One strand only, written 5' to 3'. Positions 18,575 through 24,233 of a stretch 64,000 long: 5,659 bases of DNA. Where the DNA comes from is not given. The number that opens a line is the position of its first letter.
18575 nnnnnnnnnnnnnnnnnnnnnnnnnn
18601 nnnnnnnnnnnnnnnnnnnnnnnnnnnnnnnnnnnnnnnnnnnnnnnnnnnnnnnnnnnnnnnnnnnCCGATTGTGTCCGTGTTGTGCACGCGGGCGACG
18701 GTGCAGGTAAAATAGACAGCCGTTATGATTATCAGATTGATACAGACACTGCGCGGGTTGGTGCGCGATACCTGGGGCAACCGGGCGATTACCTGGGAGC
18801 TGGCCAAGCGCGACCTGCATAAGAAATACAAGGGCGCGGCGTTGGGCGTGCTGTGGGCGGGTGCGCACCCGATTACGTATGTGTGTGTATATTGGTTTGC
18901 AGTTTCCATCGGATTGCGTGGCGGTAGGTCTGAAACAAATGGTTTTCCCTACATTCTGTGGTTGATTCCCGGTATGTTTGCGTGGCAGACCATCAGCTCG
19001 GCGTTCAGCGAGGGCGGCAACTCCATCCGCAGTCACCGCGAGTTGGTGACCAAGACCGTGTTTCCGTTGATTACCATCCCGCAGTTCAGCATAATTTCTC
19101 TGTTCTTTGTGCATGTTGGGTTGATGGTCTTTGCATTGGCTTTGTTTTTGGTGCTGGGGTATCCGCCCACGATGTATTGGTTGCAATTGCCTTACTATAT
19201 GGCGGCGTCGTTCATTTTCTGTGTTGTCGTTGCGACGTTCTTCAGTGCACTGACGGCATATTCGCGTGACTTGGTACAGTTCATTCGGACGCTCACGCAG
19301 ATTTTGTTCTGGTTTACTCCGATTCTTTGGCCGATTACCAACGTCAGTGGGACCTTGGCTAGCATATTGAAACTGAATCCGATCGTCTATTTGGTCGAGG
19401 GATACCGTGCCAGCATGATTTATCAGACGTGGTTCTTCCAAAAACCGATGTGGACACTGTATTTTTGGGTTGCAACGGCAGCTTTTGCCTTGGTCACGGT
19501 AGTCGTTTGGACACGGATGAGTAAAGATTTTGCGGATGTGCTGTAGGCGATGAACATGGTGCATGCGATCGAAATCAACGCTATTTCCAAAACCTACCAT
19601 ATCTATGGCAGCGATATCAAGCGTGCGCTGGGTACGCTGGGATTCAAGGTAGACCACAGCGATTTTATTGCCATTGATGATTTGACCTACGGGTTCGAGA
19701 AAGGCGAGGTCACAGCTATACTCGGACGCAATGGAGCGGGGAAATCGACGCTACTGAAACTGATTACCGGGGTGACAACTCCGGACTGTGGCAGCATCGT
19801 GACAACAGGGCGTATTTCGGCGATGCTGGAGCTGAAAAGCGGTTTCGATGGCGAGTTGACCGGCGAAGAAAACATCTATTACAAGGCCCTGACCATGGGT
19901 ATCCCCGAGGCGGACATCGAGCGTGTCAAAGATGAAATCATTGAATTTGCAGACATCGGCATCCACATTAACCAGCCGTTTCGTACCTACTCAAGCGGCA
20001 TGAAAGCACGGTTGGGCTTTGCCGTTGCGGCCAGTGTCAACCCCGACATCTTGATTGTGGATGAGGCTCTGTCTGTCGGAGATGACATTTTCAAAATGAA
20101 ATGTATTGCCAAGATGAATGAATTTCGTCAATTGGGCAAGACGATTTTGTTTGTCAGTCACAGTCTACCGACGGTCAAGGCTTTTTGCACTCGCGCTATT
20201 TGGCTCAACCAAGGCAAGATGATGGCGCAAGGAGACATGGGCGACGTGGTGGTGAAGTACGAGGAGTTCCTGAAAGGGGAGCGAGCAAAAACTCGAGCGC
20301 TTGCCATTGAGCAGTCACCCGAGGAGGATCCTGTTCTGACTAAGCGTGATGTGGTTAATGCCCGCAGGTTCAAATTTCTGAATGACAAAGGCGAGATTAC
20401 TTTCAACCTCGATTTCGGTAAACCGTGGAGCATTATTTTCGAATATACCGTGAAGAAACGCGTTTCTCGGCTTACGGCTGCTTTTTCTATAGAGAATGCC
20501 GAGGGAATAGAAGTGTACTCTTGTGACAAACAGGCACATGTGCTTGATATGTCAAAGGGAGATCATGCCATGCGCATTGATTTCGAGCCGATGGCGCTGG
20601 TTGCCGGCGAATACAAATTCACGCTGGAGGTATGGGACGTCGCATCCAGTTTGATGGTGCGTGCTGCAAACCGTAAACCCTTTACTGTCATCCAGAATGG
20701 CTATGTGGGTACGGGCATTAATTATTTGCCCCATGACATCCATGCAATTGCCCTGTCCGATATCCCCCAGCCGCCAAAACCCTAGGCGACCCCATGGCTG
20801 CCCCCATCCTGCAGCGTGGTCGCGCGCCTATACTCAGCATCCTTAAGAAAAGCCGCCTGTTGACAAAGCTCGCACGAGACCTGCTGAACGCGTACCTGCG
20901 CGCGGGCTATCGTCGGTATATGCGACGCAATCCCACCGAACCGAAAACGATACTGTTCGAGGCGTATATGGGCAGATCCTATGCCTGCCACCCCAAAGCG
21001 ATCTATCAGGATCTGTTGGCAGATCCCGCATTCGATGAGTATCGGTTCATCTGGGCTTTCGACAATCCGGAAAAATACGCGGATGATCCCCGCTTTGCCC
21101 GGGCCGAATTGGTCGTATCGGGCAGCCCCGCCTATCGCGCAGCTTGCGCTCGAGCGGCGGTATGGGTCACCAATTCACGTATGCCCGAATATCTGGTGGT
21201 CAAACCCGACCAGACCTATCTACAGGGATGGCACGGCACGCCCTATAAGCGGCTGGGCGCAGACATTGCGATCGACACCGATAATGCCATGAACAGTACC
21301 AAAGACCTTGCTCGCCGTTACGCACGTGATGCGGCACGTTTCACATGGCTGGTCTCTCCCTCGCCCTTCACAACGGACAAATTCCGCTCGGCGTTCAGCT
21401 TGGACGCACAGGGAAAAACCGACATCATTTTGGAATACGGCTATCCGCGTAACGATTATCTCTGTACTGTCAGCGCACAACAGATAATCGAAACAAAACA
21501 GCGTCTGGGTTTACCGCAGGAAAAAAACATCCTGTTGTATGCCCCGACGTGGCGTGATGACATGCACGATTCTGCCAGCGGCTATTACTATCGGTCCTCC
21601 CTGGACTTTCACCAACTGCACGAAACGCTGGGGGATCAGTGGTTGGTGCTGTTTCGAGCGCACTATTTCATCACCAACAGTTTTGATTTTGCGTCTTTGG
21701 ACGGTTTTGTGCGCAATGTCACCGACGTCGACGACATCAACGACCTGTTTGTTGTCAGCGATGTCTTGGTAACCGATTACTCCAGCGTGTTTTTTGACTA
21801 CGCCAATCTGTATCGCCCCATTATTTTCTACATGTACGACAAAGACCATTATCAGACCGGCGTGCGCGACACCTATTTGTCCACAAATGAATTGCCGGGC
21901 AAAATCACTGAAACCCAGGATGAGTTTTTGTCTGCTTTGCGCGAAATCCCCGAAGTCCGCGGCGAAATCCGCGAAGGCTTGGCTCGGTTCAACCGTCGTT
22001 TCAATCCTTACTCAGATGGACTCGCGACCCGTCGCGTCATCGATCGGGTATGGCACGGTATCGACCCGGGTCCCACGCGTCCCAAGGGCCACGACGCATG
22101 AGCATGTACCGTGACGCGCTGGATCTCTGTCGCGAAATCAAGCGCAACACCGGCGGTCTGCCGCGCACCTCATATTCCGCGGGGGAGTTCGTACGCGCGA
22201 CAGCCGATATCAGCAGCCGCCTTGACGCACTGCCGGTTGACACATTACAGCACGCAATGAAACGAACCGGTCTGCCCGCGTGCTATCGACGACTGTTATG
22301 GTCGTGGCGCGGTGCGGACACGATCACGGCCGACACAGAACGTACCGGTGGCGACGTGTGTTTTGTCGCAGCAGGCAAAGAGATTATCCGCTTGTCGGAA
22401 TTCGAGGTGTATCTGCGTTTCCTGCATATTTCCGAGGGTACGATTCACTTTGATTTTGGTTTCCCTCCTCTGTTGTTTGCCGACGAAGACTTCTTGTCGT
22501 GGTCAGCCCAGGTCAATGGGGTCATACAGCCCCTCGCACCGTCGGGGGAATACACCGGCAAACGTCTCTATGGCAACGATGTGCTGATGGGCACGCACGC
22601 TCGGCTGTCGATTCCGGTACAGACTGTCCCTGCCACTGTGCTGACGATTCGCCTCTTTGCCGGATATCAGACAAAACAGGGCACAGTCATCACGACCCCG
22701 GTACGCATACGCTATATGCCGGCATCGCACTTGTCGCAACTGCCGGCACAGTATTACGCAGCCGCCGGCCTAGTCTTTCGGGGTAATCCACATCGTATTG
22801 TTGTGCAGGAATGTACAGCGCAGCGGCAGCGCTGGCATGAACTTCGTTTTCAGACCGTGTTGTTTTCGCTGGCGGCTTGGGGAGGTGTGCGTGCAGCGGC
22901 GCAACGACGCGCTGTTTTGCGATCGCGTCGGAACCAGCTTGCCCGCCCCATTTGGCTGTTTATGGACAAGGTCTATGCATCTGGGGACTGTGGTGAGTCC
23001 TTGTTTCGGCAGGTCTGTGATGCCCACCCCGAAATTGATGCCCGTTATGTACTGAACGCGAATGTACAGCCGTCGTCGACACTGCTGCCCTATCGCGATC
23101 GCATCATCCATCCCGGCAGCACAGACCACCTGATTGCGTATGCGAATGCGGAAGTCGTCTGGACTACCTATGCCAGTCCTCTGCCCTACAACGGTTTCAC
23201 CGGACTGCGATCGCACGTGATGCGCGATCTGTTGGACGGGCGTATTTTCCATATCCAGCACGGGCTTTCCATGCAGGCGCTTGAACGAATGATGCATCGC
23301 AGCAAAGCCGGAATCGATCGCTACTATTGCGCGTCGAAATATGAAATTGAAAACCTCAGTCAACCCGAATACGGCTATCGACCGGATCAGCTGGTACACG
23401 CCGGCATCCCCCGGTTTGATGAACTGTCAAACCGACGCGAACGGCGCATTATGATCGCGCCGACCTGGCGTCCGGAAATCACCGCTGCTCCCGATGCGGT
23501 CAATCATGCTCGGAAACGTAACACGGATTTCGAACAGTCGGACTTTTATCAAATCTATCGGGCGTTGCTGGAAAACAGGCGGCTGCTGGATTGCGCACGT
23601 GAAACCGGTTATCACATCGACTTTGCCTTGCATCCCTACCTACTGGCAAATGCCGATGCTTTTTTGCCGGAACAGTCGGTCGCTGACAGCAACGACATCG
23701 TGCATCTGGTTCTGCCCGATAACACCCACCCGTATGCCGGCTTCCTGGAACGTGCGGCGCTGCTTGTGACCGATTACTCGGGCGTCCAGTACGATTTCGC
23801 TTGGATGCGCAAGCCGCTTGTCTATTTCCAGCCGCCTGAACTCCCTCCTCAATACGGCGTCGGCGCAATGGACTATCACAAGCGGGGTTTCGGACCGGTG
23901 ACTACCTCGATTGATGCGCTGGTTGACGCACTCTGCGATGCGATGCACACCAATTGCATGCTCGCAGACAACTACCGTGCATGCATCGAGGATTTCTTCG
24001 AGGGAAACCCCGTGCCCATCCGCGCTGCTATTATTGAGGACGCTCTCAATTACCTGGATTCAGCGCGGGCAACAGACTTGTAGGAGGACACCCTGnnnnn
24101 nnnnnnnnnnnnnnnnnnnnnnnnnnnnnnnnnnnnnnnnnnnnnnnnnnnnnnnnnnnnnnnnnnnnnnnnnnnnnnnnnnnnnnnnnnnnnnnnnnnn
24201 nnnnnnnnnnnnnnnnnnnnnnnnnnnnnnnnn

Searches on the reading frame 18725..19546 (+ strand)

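Call 6: search_protein_families(library=pfam, proteins=[window:18725-19546:+])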
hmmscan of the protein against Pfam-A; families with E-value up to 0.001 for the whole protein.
window:18725-19546:+ (273 aa): 1 family
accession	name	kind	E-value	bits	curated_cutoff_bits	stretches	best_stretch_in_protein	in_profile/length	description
PF01061.29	ABC2_membrane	-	4.2e-13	49.8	26.9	1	24-231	4-210/211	ABC-2 type transporter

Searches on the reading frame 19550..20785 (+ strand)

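Call 6: search_protein_families(library=pfam, proteins=[window:19550-20785:+])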
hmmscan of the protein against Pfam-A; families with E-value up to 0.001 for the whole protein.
window:19550-20785:+ (411 aa): 5 families
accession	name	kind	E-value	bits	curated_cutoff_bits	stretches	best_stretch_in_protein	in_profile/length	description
PF00005.33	ABC_tran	-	1.5e-21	77.9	25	1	43-174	2-136/137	ABC transporter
PF14524.12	Wzt_C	-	3e-09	37.5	30.4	1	273-381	14-130/143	Wzt C-terminal domain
PF13304.12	AAA_21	-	5.5e-06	27.1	27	0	54-72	1-19/304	AAA domain, putative AbiEii toxin, Type IV TA system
PF13476.12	AAA_23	-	1.1e-05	26.6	27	1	41-83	9-50/201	AAA domain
PF13555.12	AAA_29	-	0.0005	20.2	27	0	48-73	18-43/61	P-loop containing region of AAA domain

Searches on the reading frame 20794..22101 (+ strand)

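Call 6: search_protein_families(library=pfam, proteins=[window:20794-22101:+])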
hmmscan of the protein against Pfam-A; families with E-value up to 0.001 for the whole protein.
window:20794-22101:+ (435 aa): 1 family
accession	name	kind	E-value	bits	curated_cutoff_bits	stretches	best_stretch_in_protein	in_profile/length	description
PF04464.20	Glyphos_transf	-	7e-102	341.6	22.1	1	43-420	6-366/367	CDP-Glycerol:Poly(glycerophosphate) glycerophosphotransferase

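Call 47: search_protein_families(library=ncbifam, proteins=[window:20794-22101:+], max_evalue=0.00001)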
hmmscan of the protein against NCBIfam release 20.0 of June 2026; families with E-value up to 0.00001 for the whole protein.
window:20794-22101:+ (435 aa): 3 families
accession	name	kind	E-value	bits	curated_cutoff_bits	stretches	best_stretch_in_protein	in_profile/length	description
NF041712.1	techglyph_taseTarF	equivalog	2.7e-78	263.7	550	1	48-419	24-386/388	teichoic acid glycerol-phosphate transferase TarF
NF041713.1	Tar_polymTarL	equivalog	4.3e-27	95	1000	1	208-420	350-560/562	teichoic acid ribitol-phosphate polymerase TarL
NF041711.1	TagprimaseTarB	equivalog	1.8e-13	50.5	500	1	137-355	110-301/362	teichoic acid glycerol-phosphate primase TarB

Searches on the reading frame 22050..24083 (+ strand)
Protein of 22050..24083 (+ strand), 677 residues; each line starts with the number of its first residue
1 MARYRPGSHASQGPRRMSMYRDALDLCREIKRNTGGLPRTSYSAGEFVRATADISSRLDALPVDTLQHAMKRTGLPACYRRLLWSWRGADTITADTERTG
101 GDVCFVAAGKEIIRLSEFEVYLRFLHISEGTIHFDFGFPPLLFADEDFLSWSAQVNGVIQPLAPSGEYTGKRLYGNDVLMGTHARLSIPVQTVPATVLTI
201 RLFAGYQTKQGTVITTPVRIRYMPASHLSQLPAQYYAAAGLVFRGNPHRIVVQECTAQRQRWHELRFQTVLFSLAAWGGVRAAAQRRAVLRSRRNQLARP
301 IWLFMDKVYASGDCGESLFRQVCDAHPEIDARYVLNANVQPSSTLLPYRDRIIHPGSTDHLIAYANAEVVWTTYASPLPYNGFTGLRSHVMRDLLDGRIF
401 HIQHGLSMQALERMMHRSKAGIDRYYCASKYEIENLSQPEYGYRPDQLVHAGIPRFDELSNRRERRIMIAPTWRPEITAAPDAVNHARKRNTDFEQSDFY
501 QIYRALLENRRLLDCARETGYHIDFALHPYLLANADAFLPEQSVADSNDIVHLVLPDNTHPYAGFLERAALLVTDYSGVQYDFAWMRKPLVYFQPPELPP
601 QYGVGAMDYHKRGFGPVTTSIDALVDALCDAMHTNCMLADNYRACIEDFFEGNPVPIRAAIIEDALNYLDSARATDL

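Call 6: search_protein_families(library=pfam, proteins=[window:22050-24083:+])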
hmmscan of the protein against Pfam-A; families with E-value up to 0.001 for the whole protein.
window:22050-24083:+ (677 aa): 1 family
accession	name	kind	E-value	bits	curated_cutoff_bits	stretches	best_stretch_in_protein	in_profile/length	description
PF04464.20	Glyphos_transf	-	2.4e-20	73.3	22.1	1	314-651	29-351/367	CDP-Glycerol:Poly(glycerophosphate) glycerophosphotransferase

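Call 47: search_protein_families(library=ncbifam, proteins=[window:22050-24083:+], max_evalue=0.00001)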
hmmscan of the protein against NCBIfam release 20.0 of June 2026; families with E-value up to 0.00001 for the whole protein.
window:22050-24083:+ (677 aa): 0 families
